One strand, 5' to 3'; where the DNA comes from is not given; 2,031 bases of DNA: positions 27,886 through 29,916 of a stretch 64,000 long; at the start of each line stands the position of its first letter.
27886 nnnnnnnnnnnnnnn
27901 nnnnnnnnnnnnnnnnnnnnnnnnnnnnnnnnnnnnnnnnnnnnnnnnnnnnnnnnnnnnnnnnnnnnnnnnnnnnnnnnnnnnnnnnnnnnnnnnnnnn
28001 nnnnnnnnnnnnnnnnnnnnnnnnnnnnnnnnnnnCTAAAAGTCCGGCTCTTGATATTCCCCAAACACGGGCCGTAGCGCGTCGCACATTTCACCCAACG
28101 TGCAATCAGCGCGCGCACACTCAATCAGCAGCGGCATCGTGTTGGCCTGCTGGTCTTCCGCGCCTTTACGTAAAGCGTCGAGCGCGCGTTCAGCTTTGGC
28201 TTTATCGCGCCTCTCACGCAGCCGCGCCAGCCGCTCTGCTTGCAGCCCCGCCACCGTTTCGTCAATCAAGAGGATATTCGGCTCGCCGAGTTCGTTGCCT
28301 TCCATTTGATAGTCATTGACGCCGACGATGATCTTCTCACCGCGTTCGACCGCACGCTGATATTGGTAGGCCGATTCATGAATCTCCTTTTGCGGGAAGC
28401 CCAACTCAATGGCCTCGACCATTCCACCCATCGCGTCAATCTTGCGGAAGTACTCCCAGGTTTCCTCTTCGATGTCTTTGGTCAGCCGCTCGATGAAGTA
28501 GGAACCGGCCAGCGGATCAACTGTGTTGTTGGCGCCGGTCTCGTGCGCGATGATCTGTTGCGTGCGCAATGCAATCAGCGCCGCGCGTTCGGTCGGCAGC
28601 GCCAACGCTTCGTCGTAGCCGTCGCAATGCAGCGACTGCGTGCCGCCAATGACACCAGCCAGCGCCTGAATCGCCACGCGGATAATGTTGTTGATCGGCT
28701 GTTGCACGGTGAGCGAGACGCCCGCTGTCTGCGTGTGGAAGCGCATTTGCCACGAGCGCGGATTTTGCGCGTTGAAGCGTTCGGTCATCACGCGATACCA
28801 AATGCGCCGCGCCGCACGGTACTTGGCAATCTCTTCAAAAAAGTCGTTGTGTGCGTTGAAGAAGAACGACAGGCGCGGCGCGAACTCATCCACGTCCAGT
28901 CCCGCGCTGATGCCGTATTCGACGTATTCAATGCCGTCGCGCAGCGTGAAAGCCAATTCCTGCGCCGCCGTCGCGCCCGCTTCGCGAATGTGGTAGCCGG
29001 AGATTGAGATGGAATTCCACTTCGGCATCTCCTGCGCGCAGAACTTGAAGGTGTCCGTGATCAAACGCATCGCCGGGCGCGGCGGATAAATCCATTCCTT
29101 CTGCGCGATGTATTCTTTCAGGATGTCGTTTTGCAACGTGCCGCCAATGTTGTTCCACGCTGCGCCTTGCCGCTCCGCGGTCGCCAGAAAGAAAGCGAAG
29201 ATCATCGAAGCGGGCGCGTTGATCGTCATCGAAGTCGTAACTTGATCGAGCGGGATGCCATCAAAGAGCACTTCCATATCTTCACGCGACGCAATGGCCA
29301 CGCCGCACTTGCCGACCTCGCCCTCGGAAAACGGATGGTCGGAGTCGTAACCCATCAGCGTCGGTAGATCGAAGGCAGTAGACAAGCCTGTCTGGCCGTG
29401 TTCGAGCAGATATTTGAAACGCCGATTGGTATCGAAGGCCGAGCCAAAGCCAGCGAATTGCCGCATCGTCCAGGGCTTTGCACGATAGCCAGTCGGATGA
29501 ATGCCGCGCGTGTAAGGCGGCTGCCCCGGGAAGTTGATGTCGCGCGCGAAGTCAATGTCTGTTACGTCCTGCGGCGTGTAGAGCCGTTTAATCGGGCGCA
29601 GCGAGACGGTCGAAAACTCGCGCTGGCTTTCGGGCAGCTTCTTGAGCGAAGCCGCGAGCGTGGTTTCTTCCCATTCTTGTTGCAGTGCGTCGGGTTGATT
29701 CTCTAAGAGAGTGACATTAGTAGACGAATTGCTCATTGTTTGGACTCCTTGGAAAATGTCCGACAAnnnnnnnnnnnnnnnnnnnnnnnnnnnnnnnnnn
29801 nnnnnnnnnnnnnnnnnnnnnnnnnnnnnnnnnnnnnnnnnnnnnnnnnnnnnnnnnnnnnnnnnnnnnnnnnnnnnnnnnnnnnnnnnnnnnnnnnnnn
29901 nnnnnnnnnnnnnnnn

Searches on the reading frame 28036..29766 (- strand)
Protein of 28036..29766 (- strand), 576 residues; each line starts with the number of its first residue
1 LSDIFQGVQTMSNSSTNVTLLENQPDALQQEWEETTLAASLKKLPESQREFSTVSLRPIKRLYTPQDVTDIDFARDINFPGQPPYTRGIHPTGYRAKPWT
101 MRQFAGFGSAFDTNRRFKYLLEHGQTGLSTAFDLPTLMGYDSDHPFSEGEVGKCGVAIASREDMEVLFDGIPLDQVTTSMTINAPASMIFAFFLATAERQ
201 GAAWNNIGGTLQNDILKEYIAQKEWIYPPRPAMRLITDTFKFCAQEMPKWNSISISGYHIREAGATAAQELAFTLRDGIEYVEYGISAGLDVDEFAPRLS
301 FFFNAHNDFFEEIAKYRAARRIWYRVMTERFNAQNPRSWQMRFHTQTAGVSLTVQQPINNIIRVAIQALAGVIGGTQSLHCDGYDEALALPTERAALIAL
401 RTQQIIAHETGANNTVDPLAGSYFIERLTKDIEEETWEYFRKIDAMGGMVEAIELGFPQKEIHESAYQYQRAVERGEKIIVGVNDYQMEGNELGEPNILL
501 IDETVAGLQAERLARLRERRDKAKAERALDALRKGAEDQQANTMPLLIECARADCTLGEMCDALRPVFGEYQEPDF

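Call 3: search_protein_families(library=pfam, proteins=[window:28036-29766:-], max_evalue=0.01)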
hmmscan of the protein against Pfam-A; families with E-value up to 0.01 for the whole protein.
window:28036-29766:- (576 aa): 1 family
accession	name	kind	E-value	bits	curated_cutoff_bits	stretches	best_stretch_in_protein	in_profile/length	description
PF01642.28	MM_CoA_mutase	-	4.5e-224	745.2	22.1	1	53-569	2-512/512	Methylmalonyl-CoA mutase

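Call 5: search_protein_families(library=ncbifam, proteins=[window:28036-29766:-], max_evalue=0.01)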
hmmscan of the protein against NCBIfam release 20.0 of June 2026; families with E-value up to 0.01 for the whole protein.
window:28036-29766:- (576 aa): 4 families
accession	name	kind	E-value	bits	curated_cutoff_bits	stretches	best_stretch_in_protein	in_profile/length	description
TIGR00641.1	acid_CoA_mut_N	subfamily_domain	1.9e-233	775.5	303.8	1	52-574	2-525/528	methylmalonyl-CoA mutase N-terminal domain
NF006944.0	PRK09426.1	equivalog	9.6e-198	658.5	876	1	33-573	17-553/721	methylmalonyl-CoA mutase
NF045497.1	IsobCoAmut_IcmF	equivalog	7.3e-104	348.5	1500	2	203-572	704-1073/1076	fused isobutyryl-CoA mutase/GTPase IcmF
TIGR00642.1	mmCoA_mut_beta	equivalog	2.5e-56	191.1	617.25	1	163-492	130-456/620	methylmalonyl-CoA mutase small subunit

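Call 15: find_related_loci(query=window:28036-29766:-, collection=genome_contigs, flank=8000)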
Query window:28036-29766:- (576 aa) in genome_contigs; peptide patterns used: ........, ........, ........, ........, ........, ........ (x = any residue, [..] = any of these).
600 stretches matched a pattern (row limit reached: there are more); 600 encode a relative of the query (tblastn E <= 1e-3); the best 80 are kept; 80 distinct loci.
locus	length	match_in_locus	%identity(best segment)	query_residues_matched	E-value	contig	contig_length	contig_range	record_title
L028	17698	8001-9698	86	10-576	0e+0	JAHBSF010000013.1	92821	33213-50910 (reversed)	MAG: Acidobacteria bacterium isolate ACE_ACI1 ACI1_13, whole genome shotgun sequence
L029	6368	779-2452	73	17-576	0e+0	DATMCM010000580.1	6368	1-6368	MAG TPA_asm: Blastocatellia bacterium isolate SMAG_U13382 k141_718232, whole genome shotgun sequence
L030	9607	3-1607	73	40-576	0e+0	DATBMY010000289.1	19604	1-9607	MAG TPA_asm: Blastocatellia bacterium isolate SMAG_U4010 k141_939194, whole genome shotgun sequence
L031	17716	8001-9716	70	4-576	0e+0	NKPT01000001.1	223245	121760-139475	MAG: Chloracidobacterium sp. CP2_5A k99_108854, whole genome shotgun sequence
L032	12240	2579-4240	70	21-576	0e+0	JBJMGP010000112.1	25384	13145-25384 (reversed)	MAG: Pyrinomonadaceae bacterium isolate H1_16_all_fractions_metab_conc_65_66_15 k255_2913048, whole genome shotgun seque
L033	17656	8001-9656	69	23-576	0e+0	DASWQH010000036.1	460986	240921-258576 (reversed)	MAG TPA_asm: Pyrinomonadaceae bacterium isolate SMAG_U3489 k141_66017, whole genome shotgun sequence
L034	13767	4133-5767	70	30-576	0e+0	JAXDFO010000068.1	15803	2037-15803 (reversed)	MAG: Blastocatellia bacterium isolate BP_48 scaffold_1033170, whole genome shotgun sequence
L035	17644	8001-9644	69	27-576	0e+0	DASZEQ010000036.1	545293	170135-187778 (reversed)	MAG TPA_asm: Pyrinomonadaceae bacterium isolate SMAG_U6498 k141_256128, whole genome shotgun sequence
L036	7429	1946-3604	69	23-576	0e+0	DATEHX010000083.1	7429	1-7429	MAG TPA_asm: Pyrinomonadaceae bacterium isolate SMAG_U8822 k141_822007, whole genome shotgun sequence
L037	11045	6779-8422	68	27-576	0e+0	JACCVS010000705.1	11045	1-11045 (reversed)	MAG: Acidobacteria bacterium isolate MGR_bin132 SD2897-2912_k127_8672922, whole genome shotgun sequence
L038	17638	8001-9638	68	29-576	0e+0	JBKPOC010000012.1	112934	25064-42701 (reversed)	MAG: Acidobacteriota bacterium isolate GS_HAYS_MAG_00024 GS_HAYS_000002870549, whole genome shotgun sequence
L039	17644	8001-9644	68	22-573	0e+0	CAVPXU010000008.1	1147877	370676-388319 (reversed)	MAG: Candidatus Acidoferrales bacterium isolate MFD00008.bin.1.15 genome assembly, contig: contig_30673, whole genome sh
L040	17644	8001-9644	69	27-576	0e+0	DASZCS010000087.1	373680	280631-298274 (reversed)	MAG TPA_asm: Pyrinomonadaceae bacterium isolate SMAG_U6448 k141_199876, whole genome shotgun sequence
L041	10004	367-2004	68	24-573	0e+0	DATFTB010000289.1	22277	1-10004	MAG TPA_asm: Candidatus Acidoferrum sp. isolate SMAG_U9399 k141_4074642, whole genome shotgun sequence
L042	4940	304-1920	69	36-576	0e+0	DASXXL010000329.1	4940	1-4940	MAG TPA_asm: Pyrinomonadaceae bacterium isolate SMAG_U4797 k141_404156, whole genome shotgun sequence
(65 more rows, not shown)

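Call 87: search_solved_structures(query=window:28036-29766:-, max_evalue=1e-30, show_alignments=0)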
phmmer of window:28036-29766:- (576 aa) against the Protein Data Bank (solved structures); distinct sequences matched with E-value up to 1e-30: 9.
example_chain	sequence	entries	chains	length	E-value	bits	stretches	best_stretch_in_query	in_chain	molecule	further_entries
4r3u_A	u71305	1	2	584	1.1e-170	572.1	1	22-574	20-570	2-hydroxyisobutyryl-CoA mutase large subunit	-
8gju_J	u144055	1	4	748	9.2e-155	519.6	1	21-574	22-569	Methylmalonyl-CoA mutase, mitochondrial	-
2xij_A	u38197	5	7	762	9.8e-155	519.5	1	21-574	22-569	METHYLMALONYL-COA MUTASE, MITOCHONDRIAL | Methylmalonyl-CoA mutase, mitochondrial precursor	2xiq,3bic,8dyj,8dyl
5req_A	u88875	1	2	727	4.2e-146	491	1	52-572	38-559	PROTEIN (METHYLMALONYL-COA MUTASE ALPHA-SUBUNIT)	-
1req_A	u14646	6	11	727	1.1e-145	489.6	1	52-572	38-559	METHYLMALONYL-COA MUTASE | PROTEIN (METHYLMALONYL-COA MUTASE)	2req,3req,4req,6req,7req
1e1c_A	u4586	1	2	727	2.7e-144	485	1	52-572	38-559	METHYLMALONYL-COA MUTASE ALPHA CHAIN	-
6oxc_A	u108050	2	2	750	1.1e-138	466.6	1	78-572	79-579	Methylmalonyl-CoA mutase large subunit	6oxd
8ssl_A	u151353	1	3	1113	5e-84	286.1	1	202-572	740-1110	Fused isobutyryl-CoA mutase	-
4xc6_A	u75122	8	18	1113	5e-84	286.1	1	202-572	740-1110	Isobutyryl-CoA mutase fused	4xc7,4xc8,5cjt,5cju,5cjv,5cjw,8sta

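Call 88: search_solved_structures(query=window:28036-29766:-, max_evalue=1e-140, show_alignments=5)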
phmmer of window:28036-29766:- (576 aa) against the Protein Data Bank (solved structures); distinct sequences matched with E-value up to 1e-140: 6.
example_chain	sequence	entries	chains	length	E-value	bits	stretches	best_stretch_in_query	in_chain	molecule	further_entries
4r3u_A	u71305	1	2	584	1.1e-170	572.1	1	22-574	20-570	2-hydroxyisobutyryl-CoA mutase large subunit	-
8gju_J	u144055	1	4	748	9.2e-155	519.6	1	21-574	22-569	Methylmalonyl-CoA mutase, mitochondrial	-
2xij_A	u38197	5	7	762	9.8e-155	519.5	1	21-574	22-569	METHYLMALONYL-COA MUTASE, MITOCHONDRIAL | Methylmalonyl-CoA mutase, mitochondrial precursor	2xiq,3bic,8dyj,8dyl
5req_A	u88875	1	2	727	4.2e-146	491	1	52-572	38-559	PROTEIN (METHYLMALONYL-COA MUTASE ALPHA-SUBUNIT)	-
1req_A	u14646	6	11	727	1.1e-145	489.6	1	52-572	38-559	METHYLMALONYL-COA MUTASE | PROTEIN (METHYLMALONYL-COA MUTASE)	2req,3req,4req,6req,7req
1e1c_A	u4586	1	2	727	2.7e-144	485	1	52-572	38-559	METHYLMALONYL-COA MUTASE ALPHA CHAIN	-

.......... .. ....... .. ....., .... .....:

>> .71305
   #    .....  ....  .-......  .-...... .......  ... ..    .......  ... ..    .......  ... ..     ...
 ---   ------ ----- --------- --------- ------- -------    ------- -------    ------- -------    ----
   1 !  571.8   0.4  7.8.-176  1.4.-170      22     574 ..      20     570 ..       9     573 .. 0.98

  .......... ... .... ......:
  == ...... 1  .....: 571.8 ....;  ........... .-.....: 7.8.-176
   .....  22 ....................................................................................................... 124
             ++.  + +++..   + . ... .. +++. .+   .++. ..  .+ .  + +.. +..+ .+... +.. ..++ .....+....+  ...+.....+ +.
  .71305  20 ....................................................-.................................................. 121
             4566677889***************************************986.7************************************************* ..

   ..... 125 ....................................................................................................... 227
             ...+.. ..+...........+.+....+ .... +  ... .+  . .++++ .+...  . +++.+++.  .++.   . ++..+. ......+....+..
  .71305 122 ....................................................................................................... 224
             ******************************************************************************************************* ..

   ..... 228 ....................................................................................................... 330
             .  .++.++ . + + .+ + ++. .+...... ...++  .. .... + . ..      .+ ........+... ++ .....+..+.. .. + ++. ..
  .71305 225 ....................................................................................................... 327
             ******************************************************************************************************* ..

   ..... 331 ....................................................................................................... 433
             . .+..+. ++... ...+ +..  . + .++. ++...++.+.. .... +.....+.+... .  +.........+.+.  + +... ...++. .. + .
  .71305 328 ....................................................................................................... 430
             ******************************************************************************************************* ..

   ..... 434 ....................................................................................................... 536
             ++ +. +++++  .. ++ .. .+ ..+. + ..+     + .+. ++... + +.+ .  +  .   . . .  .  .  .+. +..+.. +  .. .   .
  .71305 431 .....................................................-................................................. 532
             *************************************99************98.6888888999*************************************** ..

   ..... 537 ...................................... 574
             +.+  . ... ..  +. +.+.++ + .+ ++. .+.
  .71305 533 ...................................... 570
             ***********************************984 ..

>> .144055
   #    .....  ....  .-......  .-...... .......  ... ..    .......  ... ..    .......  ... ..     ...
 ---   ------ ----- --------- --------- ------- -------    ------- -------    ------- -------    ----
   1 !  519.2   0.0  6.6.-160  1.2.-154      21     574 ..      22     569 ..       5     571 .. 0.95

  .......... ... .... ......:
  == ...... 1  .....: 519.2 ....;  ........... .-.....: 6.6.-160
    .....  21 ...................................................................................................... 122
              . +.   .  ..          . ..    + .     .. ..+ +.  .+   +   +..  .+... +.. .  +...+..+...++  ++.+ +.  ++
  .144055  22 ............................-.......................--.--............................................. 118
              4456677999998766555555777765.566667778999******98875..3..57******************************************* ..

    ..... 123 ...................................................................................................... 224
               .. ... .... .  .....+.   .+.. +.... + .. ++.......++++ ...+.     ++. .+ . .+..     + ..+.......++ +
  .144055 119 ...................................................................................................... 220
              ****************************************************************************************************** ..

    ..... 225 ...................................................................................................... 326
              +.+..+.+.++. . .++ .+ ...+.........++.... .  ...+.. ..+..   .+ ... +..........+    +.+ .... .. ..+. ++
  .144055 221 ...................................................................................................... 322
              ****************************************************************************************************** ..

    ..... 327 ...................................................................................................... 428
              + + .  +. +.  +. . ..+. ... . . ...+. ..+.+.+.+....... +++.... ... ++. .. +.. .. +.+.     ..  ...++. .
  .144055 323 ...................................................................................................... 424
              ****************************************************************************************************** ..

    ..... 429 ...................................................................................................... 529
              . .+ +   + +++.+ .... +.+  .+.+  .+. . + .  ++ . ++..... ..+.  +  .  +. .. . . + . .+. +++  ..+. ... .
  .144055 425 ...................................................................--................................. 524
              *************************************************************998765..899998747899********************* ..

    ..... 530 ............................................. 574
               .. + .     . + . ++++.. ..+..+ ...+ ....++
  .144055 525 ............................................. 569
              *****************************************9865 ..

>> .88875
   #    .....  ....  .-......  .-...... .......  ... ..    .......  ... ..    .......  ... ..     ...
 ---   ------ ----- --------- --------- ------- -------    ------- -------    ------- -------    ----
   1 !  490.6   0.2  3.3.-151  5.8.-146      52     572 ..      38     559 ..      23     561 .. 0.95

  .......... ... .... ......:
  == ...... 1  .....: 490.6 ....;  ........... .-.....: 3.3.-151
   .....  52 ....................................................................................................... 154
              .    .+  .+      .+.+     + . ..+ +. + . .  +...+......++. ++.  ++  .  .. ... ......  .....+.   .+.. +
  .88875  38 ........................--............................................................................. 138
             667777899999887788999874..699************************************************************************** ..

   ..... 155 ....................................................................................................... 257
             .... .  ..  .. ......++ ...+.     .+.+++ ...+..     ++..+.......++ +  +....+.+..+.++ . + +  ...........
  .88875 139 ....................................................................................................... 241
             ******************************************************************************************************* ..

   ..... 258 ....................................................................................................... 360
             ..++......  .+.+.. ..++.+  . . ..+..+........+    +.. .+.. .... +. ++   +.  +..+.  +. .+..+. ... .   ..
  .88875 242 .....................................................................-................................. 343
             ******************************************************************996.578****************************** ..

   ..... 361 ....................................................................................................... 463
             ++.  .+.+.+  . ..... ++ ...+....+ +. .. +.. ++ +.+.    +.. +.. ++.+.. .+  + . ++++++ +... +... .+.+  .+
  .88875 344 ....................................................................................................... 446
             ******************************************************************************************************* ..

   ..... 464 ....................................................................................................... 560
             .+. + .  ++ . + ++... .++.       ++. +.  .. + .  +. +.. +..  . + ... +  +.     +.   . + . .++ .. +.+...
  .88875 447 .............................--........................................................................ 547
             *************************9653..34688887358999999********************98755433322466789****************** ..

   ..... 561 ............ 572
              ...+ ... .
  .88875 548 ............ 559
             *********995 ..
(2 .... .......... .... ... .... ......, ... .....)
